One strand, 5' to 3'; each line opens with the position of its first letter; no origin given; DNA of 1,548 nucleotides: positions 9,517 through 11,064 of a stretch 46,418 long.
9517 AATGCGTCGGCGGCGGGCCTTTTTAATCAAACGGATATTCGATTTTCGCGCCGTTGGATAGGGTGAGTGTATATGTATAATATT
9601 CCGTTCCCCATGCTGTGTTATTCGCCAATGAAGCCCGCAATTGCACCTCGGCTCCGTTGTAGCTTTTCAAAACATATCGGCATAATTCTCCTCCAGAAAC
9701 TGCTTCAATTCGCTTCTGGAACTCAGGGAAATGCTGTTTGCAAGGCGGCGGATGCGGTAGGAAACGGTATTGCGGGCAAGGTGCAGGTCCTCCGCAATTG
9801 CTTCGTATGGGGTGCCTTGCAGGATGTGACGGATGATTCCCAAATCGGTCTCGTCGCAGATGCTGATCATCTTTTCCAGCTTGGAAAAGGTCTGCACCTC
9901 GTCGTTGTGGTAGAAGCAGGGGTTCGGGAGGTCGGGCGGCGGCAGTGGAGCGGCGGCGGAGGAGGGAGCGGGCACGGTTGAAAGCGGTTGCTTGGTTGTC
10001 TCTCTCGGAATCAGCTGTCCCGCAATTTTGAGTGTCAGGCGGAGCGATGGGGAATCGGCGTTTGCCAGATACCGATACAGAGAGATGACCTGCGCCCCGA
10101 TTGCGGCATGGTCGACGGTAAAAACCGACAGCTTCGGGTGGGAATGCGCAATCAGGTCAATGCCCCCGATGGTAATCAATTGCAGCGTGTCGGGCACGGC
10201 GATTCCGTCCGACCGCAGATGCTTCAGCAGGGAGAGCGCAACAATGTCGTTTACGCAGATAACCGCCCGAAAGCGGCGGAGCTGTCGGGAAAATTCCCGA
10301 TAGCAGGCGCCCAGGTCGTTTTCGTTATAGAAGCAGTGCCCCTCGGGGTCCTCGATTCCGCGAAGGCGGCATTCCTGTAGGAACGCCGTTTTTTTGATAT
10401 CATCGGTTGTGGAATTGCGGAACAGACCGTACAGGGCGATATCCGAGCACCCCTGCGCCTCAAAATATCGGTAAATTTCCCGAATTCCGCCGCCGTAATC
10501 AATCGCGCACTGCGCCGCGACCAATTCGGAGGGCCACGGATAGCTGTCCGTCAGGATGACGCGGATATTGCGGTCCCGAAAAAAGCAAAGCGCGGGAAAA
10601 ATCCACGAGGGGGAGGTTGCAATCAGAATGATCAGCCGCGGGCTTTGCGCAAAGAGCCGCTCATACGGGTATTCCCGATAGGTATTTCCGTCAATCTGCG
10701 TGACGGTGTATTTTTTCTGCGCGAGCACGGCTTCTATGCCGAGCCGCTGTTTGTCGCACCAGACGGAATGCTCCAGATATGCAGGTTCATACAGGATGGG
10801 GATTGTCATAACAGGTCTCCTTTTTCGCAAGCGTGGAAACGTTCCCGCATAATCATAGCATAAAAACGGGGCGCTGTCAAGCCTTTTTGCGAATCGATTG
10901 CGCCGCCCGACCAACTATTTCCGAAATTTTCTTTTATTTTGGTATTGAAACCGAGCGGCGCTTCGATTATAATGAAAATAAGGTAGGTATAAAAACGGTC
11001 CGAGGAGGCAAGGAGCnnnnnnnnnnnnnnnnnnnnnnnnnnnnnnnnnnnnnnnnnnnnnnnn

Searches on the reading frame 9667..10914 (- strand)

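Call 77: search_protein_families(library=pfam, proteins=[window:9667-10914:-], max_evalue=0.00001)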
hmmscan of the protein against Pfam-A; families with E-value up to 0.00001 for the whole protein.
window:9667-10914:- (415 aa): 1 family
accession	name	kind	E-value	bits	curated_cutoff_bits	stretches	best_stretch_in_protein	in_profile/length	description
PF13377.12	Peripla_BP_3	-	8.6e-19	68.7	26.5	1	149-307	2-167/167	Periplasmic binding protein-like domain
